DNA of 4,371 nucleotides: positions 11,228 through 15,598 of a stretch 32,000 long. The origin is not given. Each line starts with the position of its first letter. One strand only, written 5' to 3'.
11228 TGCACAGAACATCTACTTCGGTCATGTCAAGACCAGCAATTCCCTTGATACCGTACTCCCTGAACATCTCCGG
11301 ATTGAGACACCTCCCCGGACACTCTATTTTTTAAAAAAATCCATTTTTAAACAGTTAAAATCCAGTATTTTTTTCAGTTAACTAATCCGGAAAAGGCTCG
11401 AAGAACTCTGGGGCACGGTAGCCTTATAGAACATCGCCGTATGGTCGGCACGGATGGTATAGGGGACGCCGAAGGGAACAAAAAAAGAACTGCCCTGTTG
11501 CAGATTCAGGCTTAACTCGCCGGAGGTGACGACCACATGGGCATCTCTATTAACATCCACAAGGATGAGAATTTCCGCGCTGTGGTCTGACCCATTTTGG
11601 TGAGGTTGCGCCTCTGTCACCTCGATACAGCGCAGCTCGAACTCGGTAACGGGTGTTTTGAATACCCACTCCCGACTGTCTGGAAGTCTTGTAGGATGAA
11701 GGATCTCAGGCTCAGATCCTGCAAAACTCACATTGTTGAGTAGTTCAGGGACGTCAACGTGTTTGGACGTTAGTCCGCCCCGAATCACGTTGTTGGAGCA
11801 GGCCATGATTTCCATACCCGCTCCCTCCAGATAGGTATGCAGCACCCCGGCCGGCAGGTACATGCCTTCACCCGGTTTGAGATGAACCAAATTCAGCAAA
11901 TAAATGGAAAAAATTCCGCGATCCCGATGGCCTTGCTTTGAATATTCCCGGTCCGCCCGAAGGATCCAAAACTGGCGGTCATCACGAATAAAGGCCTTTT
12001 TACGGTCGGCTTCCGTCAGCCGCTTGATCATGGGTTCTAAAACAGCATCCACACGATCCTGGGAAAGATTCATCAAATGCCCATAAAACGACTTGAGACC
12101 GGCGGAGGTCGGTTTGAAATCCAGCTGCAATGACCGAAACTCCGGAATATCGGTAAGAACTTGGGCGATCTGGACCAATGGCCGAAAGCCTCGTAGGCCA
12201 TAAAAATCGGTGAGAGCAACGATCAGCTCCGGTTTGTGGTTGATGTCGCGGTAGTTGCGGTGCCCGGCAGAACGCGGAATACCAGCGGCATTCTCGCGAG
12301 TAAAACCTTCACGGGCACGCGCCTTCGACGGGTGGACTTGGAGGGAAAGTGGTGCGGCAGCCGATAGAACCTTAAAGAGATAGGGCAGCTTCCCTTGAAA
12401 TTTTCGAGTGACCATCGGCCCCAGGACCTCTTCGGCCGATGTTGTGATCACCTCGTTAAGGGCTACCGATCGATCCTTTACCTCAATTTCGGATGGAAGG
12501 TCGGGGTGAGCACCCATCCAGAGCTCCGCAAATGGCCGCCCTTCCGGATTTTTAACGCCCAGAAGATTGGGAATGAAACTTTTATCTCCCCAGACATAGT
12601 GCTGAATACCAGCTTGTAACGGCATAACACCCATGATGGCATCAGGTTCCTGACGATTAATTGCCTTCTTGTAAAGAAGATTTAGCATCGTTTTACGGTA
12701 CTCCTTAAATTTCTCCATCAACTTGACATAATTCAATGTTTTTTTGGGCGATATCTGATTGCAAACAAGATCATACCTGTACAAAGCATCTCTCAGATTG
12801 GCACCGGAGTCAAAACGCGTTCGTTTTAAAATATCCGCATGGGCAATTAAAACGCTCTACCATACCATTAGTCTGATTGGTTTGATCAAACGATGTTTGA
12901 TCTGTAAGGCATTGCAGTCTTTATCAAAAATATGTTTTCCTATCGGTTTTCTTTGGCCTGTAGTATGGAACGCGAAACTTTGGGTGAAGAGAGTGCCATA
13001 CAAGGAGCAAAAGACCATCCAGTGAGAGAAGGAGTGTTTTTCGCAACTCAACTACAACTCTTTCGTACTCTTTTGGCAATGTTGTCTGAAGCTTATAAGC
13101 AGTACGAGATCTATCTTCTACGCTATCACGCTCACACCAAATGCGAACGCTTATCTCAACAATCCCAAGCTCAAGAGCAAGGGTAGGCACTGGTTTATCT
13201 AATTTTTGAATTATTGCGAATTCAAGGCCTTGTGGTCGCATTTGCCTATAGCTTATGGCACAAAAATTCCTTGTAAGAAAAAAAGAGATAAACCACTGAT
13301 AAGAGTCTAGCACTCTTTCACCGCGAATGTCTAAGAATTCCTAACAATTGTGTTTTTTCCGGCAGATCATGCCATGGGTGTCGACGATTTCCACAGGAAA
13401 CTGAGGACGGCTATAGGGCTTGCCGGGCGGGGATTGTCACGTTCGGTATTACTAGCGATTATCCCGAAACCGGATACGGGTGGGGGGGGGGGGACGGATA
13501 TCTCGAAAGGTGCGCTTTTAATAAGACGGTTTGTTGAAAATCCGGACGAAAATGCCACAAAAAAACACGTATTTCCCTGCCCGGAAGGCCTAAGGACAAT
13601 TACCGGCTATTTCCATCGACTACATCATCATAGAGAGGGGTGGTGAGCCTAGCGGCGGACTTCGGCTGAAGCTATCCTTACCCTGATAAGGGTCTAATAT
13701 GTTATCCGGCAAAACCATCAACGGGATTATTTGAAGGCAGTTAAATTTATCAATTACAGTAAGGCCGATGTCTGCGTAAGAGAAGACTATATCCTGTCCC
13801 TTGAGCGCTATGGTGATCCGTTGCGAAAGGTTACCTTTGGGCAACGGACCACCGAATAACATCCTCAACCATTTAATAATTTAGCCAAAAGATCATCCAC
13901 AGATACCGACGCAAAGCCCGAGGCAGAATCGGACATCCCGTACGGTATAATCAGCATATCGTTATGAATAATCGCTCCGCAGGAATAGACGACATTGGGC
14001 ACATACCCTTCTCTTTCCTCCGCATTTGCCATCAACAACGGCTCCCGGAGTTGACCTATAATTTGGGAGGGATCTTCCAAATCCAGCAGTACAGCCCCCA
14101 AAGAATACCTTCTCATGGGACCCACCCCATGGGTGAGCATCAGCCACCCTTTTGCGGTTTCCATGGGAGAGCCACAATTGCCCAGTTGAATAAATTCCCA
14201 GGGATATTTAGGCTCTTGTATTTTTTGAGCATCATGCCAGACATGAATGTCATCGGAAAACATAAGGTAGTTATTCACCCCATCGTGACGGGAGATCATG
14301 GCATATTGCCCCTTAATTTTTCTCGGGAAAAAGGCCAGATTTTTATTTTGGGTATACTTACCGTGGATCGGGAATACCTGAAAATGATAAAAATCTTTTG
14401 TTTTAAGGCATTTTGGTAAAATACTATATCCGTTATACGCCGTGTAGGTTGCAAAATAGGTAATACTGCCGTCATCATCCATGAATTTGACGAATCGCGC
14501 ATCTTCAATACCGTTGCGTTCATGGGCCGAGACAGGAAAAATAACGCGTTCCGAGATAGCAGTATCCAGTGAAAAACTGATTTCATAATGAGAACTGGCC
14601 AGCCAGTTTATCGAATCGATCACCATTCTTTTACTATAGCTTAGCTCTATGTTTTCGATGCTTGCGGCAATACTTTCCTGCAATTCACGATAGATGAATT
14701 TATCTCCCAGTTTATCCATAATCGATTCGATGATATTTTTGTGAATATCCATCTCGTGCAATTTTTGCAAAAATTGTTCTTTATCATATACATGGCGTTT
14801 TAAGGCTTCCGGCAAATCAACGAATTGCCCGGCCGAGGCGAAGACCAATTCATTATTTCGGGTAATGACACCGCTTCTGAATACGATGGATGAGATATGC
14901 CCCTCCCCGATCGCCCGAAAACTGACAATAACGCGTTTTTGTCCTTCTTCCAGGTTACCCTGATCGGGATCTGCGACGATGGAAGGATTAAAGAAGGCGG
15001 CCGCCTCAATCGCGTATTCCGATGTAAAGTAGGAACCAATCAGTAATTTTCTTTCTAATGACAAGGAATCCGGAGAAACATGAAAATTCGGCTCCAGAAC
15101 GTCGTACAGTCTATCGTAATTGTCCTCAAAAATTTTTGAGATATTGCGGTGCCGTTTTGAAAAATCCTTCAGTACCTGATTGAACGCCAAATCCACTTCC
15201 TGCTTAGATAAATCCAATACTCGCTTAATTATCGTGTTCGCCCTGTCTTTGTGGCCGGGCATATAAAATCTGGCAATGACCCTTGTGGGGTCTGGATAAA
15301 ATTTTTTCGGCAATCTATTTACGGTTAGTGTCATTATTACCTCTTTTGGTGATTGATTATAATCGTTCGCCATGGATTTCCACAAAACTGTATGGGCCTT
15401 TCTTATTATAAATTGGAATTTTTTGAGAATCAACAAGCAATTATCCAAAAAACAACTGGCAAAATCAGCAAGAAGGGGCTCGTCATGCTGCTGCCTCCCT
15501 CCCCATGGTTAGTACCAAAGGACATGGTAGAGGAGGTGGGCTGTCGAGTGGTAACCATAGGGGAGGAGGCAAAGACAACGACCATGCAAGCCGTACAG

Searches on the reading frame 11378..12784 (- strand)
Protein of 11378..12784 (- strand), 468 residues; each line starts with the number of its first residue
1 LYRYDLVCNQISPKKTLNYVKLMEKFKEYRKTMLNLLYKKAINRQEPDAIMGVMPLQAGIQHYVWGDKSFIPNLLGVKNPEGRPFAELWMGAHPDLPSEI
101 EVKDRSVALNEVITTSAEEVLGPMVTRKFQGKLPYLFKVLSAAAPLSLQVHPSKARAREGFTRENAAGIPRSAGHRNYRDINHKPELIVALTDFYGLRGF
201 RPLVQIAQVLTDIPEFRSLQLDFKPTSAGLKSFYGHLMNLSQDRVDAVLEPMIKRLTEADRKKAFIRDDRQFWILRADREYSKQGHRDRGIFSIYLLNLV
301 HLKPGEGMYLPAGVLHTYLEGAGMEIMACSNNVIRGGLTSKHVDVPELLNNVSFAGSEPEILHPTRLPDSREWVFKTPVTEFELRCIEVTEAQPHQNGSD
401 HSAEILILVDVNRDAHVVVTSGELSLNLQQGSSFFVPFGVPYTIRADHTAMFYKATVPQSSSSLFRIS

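Call 44: search_protein_families(library=pfam, proteins=[window:11378-12784:-], max_evalue=0.00001)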
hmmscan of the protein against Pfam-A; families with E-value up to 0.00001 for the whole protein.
window:11378-12784:- (468 aa): 1 family
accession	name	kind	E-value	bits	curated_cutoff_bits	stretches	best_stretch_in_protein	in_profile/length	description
PF20511.4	PMI_typeI_cat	-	1.5e-34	119.6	22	1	54-203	2-143/143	Phosphomannose isomerase type I, catalytic domain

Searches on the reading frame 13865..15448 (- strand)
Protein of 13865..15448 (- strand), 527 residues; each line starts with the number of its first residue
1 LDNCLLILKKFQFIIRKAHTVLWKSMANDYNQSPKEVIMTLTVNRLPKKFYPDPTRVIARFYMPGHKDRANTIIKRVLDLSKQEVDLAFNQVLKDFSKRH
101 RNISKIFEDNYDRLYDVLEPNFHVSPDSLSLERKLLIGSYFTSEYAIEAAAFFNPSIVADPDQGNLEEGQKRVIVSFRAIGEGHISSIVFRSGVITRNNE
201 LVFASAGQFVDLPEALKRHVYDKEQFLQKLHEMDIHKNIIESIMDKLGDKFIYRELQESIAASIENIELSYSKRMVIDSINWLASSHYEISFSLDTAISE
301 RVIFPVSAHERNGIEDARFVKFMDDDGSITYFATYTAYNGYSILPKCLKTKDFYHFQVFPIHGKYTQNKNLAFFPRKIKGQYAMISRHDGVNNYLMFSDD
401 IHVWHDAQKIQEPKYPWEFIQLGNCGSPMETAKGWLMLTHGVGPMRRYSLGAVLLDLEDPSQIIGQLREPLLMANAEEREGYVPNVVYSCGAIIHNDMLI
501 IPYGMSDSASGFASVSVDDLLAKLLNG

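Call 44: search_protein_families(library=pfam, proteins=[window:13865-15448:-], max_evalue=0.00001)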
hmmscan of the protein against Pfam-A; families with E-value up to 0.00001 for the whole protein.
window:13865-15448:- (527 aa): 1 family
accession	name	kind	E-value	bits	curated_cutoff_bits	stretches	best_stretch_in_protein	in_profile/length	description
PF04041.19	Glyco_hydro_130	-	1.5e-30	106.7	26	1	298-521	83-315/320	beta-1,4-mannooligosaccharide phosphorylase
